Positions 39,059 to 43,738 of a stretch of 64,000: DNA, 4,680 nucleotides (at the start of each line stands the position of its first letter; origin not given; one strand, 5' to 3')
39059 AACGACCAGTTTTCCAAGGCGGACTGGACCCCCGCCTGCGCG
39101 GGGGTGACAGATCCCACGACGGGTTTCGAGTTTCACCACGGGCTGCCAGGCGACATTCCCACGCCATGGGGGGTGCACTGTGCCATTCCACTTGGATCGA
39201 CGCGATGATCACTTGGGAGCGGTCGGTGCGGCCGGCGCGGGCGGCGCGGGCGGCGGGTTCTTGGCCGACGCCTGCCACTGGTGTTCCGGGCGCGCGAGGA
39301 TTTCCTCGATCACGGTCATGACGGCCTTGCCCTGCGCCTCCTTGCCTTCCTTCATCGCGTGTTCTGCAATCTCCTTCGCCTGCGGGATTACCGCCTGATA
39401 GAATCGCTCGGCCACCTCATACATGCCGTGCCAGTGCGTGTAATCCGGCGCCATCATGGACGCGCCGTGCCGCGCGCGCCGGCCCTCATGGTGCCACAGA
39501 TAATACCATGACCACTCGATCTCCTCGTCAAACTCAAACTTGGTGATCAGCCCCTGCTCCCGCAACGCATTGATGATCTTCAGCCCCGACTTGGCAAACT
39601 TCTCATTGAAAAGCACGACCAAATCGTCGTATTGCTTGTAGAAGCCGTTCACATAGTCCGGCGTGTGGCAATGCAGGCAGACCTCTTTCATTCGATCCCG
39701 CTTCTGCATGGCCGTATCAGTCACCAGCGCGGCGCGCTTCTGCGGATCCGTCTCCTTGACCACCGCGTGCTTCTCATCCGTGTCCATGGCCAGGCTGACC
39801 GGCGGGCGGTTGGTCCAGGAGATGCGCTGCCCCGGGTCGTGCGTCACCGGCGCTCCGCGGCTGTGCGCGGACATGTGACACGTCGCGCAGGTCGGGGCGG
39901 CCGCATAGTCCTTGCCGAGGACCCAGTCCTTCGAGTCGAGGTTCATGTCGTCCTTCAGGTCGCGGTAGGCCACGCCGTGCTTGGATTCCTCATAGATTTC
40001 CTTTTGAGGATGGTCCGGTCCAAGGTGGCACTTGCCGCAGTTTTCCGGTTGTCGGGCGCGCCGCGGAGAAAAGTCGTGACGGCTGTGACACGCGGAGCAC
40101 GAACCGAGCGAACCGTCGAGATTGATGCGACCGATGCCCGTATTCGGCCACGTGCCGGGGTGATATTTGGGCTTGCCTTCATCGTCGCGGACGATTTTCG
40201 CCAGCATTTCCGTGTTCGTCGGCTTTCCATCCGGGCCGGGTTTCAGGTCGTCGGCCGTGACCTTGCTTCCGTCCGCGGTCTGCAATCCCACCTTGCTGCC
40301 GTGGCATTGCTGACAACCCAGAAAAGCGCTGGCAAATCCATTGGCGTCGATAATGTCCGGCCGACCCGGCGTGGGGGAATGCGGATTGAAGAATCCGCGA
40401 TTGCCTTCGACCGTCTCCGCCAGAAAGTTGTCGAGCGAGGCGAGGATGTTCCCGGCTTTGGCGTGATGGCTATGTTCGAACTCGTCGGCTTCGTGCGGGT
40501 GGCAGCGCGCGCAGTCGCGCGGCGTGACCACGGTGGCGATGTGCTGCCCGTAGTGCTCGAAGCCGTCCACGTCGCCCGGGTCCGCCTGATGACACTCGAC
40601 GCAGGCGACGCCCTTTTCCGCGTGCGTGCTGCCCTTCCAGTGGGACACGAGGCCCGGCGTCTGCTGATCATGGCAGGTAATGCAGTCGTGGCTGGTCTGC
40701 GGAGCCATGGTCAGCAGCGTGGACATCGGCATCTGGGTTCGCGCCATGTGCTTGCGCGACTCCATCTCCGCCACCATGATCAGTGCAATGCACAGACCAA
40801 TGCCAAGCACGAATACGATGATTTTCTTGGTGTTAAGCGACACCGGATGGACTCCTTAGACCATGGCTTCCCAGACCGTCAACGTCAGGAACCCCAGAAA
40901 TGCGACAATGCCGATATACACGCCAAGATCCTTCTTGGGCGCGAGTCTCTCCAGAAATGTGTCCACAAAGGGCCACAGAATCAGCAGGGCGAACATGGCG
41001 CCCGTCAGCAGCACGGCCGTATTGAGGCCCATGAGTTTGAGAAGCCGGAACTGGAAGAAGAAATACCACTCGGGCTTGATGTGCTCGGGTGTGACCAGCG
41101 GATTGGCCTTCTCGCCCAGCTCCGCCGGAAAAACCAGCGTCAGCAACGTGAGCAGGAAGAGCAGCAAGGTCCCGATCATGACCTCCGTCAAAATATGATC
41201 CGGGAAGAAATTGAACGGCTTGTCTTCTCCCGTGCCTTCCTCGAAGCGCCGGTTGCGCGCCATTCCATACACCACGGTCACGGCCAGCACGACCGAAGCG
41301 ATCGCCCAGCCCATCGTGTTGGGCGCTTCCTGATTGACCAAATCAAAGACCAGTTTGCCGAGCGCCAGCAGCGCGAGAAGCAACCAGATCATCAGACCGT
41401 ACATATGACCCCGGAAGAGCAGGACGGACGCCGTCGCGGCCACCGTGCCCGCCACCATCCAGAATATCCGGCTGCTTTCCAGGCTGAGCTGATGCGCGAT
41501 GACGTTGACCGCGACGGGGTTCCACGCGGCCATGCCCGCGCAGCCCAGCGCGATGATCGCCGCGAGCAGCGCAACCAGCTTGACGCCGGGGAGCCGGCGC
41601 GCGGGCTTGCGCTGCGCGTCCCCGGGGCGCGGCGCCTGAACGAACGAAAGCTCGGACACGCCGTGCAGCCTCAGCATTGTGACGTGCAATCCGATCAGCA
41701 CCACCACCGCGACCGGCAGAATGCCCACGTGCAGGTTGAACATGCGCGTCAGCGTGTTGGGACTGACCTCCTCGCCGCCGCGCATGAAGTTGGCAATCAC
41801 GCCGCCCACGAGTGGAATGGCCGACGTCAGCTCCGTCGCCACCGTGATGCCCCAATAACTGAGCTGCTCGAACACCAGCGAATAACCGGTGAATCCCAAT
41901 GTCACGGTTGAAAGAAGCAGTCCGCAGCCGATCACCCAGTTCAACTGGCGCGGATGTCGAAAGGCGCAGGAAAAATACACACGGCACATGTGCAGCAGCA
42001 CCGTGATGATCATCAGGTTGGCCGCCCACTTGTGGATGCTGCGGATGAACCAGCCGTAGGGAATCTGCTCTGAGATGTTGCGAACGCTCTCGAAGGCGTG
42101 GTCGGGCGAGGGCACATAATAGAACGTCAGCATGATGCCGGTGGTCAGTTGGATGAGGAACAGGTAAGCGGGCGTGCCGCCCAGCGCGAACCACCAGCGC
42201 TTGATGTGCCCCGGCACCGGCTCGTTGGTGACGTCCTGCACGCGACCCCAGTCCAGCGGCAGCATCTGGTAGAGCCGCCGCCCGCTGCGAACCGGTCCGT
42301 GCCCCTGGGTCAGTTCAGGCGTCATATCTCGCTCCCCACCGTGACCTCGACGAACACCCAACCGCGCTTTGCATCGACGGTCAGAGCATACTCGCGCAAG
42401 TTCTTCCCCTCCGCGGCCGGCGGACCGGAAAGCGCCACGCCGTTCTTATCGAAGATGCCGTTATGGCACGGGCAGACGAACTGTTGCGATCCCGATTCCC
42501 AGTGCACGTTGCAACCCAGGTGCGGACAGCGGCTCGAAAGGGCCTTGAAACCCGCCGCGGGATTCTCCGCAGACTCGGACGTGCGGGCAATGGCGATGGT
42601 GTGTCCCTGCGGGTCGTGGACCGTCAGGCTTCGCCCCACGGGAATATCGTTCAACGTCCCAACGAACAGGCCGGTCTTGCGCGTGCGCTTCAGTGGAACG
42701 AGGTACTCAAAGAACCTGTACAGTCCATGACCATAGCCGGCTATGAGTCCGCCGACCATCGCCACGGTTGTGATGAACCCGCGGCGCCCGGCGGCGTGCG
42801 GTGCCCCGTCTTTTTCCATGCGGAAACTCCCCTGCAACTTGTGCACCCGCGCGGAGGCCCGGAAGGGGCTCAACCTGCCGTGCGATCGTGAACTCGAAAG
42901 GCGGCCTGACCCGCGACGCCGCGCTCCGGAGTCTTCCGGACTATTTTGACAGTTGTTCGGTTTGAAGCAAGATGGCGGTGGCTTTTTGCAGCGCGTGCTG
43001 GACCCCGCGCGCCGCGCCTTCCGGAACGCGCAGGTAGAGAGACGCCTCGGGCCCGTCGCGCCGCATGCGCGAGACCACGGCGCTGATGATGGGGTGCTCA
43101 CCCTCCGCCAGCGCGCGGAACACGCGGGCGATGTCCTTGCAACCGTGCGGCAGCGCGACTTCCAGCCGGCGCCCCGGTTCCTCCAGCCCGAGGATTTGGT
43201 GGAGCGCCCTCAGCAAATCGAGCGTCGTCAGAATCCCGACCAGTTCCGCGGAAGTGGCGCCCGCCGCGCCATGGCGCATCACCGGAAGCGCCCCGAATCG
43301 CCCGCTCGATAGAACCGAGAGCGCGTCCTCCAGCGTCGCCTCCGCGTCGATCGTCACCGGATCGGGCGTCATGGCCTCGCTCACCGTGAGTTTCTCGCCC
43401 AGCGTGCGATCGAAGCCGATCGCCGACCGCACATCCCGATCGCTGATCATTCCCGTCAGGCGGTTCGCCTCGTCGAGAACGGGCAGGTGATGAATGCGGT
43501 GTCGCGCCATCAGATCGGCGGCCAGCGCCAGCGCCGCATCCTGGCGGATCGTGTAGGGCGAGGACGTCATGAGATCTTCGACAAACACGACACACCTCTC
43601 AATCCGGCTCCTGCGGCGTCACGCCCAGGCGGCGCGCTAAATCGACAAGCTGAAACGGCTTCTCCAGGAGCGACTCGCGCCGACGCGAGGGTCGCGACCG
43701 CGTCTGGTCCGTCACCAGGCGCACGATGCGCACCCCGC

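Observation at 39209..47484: Back-to-back sigma54 locus: globin-coupled kinase and NtrC-type activator facing a receiver/CBS/Rieske/cytochrome b/octahaem (HAO-like) cytochrome operon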

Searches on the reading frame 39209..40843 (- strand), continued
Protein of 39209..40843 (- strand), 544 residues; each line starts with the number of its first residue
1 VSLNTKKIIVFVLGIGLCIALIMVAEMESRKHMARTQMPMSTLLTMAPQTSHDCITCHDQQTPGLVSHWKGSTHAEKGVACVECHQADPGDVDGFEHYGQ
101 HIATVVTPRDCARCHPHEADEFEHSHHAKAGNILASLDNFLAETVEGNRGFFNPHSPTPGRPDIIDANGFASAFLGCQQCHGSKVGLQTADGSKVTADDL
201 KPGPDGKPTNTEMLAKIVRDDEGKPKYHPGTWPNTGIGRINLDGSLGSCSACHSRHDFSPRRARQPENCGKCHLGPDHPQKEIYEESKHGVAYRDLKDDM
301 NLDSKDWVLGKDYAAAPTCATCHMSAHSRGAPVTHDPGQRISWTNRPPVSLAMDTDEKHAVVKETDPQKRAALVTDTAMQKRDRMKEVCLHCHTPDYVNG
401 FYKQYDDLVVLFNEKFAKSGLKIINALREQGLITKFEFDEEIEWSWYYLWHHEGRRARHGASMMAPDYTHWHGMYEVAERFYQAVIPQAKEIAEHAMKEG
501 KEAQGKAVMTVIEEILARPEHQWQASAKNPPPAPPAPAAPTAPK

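Call 80: search_protein_families(library=ncbifam, proteins=[L006:7330-7872:+, L008:2553-2984:-, L080:7498-7944:-, L004:5790-6203:+], max_evalue=0.00001)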
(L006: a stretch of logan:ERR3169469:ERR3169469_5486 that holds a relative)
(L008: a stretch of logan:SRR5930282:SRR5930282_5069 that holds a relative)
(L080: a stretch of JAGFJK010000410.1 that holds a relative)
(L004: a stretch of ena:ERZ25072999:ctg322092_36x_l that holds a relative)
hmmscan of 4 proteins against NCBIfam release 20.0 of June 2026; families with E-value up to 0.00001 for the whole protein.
L006:7330-7872:+ (180 aa): 7 families
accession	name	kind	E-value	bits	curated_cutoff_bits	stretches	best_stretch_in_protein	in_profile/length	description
TIGR00738.1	rrf2_super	superfamily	2.9e-30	104.9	73.3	1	25-153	3-131/132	Rrf2 family transcriptional regulator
TIGR02010.1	IscR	equivalog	1.4e-19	70.2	207.55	1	29-155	7-132/135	Fe-S cluster assembly transcriptional regulator IscR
TIGR02944.1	suf_reg_Xantho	equivalog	2.1e-18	67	110.65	1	25-152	4-130/130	SUF system Fe-S cluster assembly regulator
NF008110.0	PRK10857.1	equivalog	2.1e-13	50.4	275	1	29-155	7-132/164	Fe-S cluster assembly transcriptional regulator IscR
NF047409.1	Cys_reg_CymR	equivalog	4.7e-13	49.5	195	1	25-157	3-128/139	cysteine metabolism transcriptional regulator CymR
NF008886.0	PRK11920.1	equivalog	8.8e-12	45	193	1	29-167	7-145/153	iron-responsive transcriptional regulator RirA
NF008240.0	PRK11014.1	equivalog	3.5e-09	36.8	182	1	29-156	7-131/141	nitric oxide-sensing transcriptional repressor NsrR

L008:2553-2984:- (143 aa): 7 families
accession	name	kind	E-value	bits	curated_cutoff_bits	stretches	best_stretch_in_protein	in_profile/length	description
TIGR00738.1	rrf2_super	superfamily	1.4e-32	112.4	73.3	1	1-129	2-130/132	Rrf2 family transcriptional regulator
TIGR02010.1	IscR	equivalog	3.4e-21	75.5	207.55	1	2-129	3-129/135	Fe-S cluster assembly transcriptional regulator IscR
TIGR02944.1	suf_reg_Xantho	equivalog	2.8e-18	66.6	110.65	1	3-128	5-129/130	SUF system Fe-S cluster assembly regulator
NF008110.0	PRK10857.1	equivalog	2.8e-18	66.2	275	1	4-129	5-129/164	Fe-S cluster assembly transcriptional regulator IscR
NF047409.1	Cys_reg_CymR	equivalog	6.8e-13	48.9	195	1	3-131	4-125/139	cysteine metabolism transcriptional regulator CymR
NF008886.0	PRK11920.1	equivalog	3.9e-12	46.1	193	1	3-127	4-128/153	iron-responsive transcriptional regulator RirA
NF008240.0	PRK11014.1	equivalog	2.2e-08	34.3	182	1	5-126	6-124/141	nitric oxide-sensing transcriptional repressor NsrR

L080:7498-7944:- (148 aa): 7 families
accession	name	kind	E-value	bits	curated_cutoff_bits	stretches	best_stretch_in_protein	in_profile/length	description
TIGR00738.1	rrf2_super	superfamily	5.5e-32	110.4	73.3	1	2-128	3-131/132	Rrf2 family transcriptional regulator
TIGR02944.1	suf_reg_Xantho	equivalog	3.3e-18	66.3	110.65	1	2-104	4-107/130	SUF system Fe-S cluster assembly regulator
NF008240.0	PRK11014.1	equivalog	3.5e-15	56.3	182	1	5-129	6-129/141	nitric oxide-sensing transcriptional repressor NsrR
NF008886.0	PRK11920.1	equivalog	3.9e-15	55.8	193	1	4-104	5-101/153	iron-responsive transcriptional regulator RirA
TIGR02010.1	IscR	equivalog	1.4e-13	50.9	207.55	1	5-129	6-131/135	Fe-S cluster assembly transcriptional regulator IscR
NF047409.1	Cys_reg_CymR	equivalog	4.1e-13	49.7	195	1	2-133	3-129/139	cysteine metabolism transcriptional regulator CymR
NF008110.0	PRK10857.1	equivalog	5.3e-11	42.6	275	1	6-129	7-131/164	Fe-S cluster assembly transcriptional regulator IscR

L004:5790-6203:+ (137 aa): 7 families
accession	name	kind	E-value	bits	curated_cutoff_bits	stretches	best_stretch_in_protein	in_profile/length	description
TIGR00738.1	rrf2_super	superfamily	5.3e-28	97.5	73.3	1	1-128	2-130/132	Rrf2 family transcriptional regulator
TIGR02010.1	IscR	equivalog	1.4e-14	54.1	207.55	1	3-128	4-129/135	Fe-S cluster assembly transcriptional regulator IscR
TIGR02944.1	suf_reg_Xantho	equivalog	1.4e-13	51.3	110.65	1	2-128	4-130/130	SUF system Fe-S cluster assembly regulator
NF008240.0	PRK11014.1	equivalog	2.5e-11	43.8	182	1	4-130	5-129/141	nitric oxide-sensing transcriptional repressor NsrR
NF047409.1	Cys_reg_CymR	equivalog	2.4e-10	40.7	195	1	3-130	4-125/139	cysteine metabolism transcriptional regulator CymR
NF008886.0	PRK11920.1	equivalog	2.6e-10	40.2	193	1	2-129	3-131/153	iron-responsive transcriptional regulator RirA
NF008110.0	PRK10857.1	equivalog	1.3e-09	38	275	1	29-128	31-129/164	Fe-S cluster assembly transcriptional regulator IscR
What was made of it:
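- The Rrf2 neighbours are not assignable to NsrR (call 80).
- Tried and rejected: These were tested for NsrR identity and are only generic Rrf2 superfamily members (call 80).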

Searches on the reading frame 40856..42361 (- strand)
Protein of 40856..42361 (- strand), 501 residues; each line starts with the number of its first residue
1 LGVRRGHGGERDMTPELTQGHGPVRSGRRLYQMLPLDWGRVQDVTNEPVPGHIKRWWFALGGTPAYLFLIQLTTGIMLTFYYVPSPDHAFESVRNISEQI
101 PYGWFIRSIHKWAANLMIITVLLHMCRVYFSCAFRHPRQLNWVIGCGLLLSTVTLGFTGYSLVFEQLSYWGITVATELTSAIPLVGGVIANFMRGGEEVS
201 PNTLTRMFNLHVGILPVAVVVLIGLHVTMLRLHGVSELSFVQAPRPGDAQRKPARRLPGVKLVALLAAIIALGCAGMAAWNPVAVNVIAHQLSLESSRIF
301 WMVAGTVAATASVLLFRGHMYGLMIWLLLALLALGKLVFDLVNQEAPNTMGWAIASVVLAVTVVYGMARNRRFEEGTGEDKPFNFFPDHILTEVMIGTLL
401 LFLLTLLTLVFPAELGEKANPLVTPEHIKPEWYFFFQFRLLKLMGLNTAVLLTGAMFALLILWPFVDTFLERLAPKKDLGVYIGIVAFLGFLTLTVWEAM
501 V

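Call 3: search_protein_families(library=pfam, proteins=[window:40856-42361:-], max_evalue=0.01)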
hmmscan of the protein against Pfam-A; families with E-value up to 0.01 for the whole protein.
window:40856-42361:- (501 aa): 4 families
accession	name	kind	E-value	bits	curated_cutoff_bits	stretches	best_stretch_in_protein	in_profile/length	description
PF00033.24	Cytochrome_B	-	1.5e-52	178.6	27.2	1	45-232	2-187/189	Cytochrome b/b6/petB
PF13631.11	Cytochrom_B_N_2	-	4.9e-39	134.4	27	1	116-284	2-165/169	Cytochrome b(N-terminal)/b6/petB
PF00032.22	Cytochrom_B_C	-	1.4e-09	38.6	20.7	1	418-495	1-79/102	Cytochrome b(C-terminal)/b6/petD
PF14358.11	DUF4405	-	4.1e-05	24.4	26.7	1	67-125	9-62/66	Domain of unknown function (DUF4405)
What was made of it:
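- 40856..42325 (-): Fused b6-like cytochrome b plus subunit-IV-like domain (489 aa), with a 135-aa, four-helix insertion between them. PF00033 scores 178.6 bits and PF00032 38.6 bits (call 3).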

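Call 4: search_protein_families(library=ncbifam, proteins=[window:40856-42361:-], max_evalue=0.01)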
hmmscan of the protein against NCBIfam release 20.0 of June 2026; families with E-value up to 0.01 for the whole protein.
window:40856-42361:- (501 aa): 5 families
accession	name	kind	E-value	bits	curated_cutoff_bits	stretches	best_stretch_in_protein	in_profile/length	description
NF040969.1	cytb_ExtP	equivalog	2.7e-65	220.1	290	1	42-236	3-203/205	selenite/tellurite reduction operon b-type cytochrome ExtP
NF002990.0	PRK03735.1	subfamily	6.7e-59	199.4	325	1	41-236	19-220/223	cytochrome b6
NF050120.1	bc1_QcrB_actin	exception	1.1e-40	139.9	500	1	54-233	22-218/458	cytochrome bc1 complex cytochrome b subunit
NF041076.1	cyt_b_SoxC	equivalog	1.8e-26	93.2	740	1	60-234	30-199/542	proton pump complex cytochrome B SoxC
TIGR01156.1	cytb6_f_IV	equivalog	7.3e-09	35.7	127.05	1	390-469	39-117/160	cytochrome b6-f complex subunit IV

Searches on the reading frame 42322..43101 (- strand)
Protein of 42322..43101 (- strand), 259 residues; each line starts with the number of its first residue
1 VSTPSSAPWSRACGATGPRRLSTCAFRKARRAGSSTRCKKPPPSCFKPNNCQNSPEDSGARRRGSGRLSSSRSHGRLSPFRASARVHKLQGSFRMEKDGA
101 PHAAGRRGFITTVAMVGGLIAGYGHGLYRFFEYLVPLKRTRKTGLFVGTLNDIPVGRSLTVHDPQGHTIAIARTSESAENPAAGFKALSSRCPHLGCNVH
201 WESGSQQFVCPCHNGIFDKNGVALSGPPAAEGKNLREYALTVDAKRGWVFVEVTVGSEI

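Call 3: search_protein_families(library=pfam, proteins=[window:42322-43101:-], max_evalue=0.01)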
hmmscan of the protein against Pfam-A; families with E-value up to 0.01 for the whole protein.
window:42322-43101:- (259 aa): 1 family
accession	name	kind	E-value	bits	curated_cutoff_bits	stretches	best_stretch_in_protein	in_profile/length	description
PF00355.32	Rieske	-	3.3e-09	37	20.3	1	162-231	19-83/88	Rieske [2Fe-2S] domain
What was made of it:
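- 42322..42819 (-): Rieske 2Fe-2S protein (165 aa) with a Tat motif and membrane anchor. PF00355 scores 37 bits (call 3).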

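Call 4: search_protein_families(library=ncbifam, proteins=[window:42322-43101:-], max_evalue=0.01)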
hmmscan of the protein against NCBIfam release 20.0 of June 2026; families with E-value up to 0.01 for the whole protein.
window:42322-43101:- (259 aa): 6 families
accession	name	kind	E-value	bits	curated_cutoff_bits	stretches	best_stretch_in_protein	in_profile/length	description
NF010001.0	PRK13474.1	subfamily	2.5e-12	46.5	154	1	104-229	12-144/178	cytochrome b6-f complex iron-sulfur subunit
NF045928.1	Cytb6fFeSPetC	equivalog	2.5e-12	46.5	250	1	104-229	12-145/179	cytochrome b6-f complex iron-sulfur subunit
TIGR01416.1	Rieske_proteo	equivalog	9.9e-10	38.7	97.4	1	182-240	106-167/176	ubiquinol-cytochrome c reductase iron-sulfur subunit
TIGR02694.1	arsenite_ox_S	equivalog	4.2e-08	33.1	95.65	1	168-247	34-112/129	arsenate reductase (azurin) small subunit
NF050121.1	bc1_QcrA_actin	exception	8.7e-06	25.5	275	1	177-227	232-285/319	cytochrome bc1 complex Rieske iron-sulfur subunit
NF007422.0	PRK09965.1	equivalog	0.0015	18.6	113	1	145-254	4-101/106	bifunctional 3-phenylpropionate/cinnamic acid dioxygenase ferredoxin subunit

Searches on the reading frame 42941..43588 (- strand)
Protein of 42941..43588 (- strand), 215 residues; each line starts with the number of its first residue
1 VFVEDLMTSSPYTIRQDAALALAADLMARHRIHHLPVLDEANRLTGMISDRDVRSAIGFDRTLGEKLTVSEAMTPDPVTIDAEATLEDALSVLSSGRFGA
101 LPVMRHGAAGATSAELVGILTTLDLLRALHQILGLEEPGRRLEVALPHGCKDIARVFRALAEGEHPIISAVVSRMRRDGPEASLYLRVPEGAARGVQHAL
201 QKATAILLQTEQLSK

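Call 3: search_protein_families(library=pfam, proteins=[window:42941-43588:-], max_evalue=0.01)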
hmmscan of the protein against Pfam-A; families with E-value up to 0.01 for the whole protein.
window:42941-43588:- (215 aa): 1 family
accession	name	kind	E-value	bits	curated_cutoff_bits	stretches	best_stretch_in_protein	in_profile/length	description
PF00571.33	CBS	-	1.5e-28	99.3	24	2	3-57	1-55/57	CBS domain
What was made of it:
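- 42941..43588 (-): CBS-pair protein (215 aa) with an unassigned C-terminal extension of about 85 aa. PF00571 scores 99.3 bits over two stretches (call 3).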

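Call 4: search_protein_families(library=ncbifam, proteins=[window:42941-43588:-], max_evalue=0.01)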
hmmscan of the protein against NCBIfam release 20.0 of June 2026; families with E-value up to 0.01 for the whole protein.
window:42941-43588:- (215 aa): 26 families (the best 25 are shown)
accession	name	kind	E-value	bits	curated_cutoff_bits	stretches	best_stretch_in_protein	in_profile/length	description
TIGR00393.1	kpsF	subfamily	9.8e-14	51.6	203.7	2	3-48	222-267/268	KpsF/GutQ family sugar-phosphate isomerase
TIGR01302.1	IMP_dehydrog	equivalog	5.1e-10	38.8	481.5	1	4-156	83-229/450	IMP dehydrogenase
NF053603.1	HhpR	exception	1e-08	34.7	520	1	1-53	1-54/282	CBS domain-containing high hydrostatic pressure regulator HhpR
NF041552.1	TF_PrdR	equivalog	1.4e-08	33.6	795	1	3-130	8-126/577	sigma-54 dependent transcriptional regulator PrdR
NF053863.1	DS11_antiphage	equivalog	7.7e-08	31.8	260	1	9-127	83-190/305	CBS domain-containing anti-phage protein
NF011445.0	PRK14869.2-1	equivalog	8.6e-08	31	483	1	3-51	70-118/548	putative manganese-dependent inorganic diphosphatase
NF011447.0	PRK14869.2-3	equivalog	1.5e-07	30.4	522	1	3-54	70-121/540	putative manganese-dependent inorganic diphosphatase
NF002505.0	PRK01862.1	equivalog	1.6e-07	30.4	482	1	3-131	449-572/577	ClcB-like voltage-gated chloride channel protein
NF011446.0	PRK14869.2-2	equivalog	2.3e-07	29.6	601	1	3-50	78-125/576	putative manganese-dependent inorganic diphosphatase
NF011449.0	PRK14869.2-5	equivalog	1.2e-06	27.9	411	1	3-55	69-122/451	putative manganese-dependent inorganic diphosphatase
NF008581.0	PRK11543.1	equivalog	1.4e-06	27.5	481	1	37-106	235-302/321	arabinose-5-phosphate isomerase GutQ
NF011443.0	PRK14869.1-5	equivalog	2.1e-06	26.5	335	1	3-54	71-122/546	putative manganese-dependent inorganic diphosphatase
NF041630.1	CBS_CbpB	equivalog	8.4e-06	25.7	125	1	26-131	36-137/143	cyclic-di-AMP-binding protein CbpB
NF041569.1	A-tRNAntase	equivalog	1.8e-05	23.2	1440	1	4-130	312-427/880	A-adding tRNA nucleotidyltransferase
NF005869.0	PRK07807.1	equivalog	2e-05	23.8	549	1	5-139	93-214/479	GuaB1 family IMP dehydrogenase-related protein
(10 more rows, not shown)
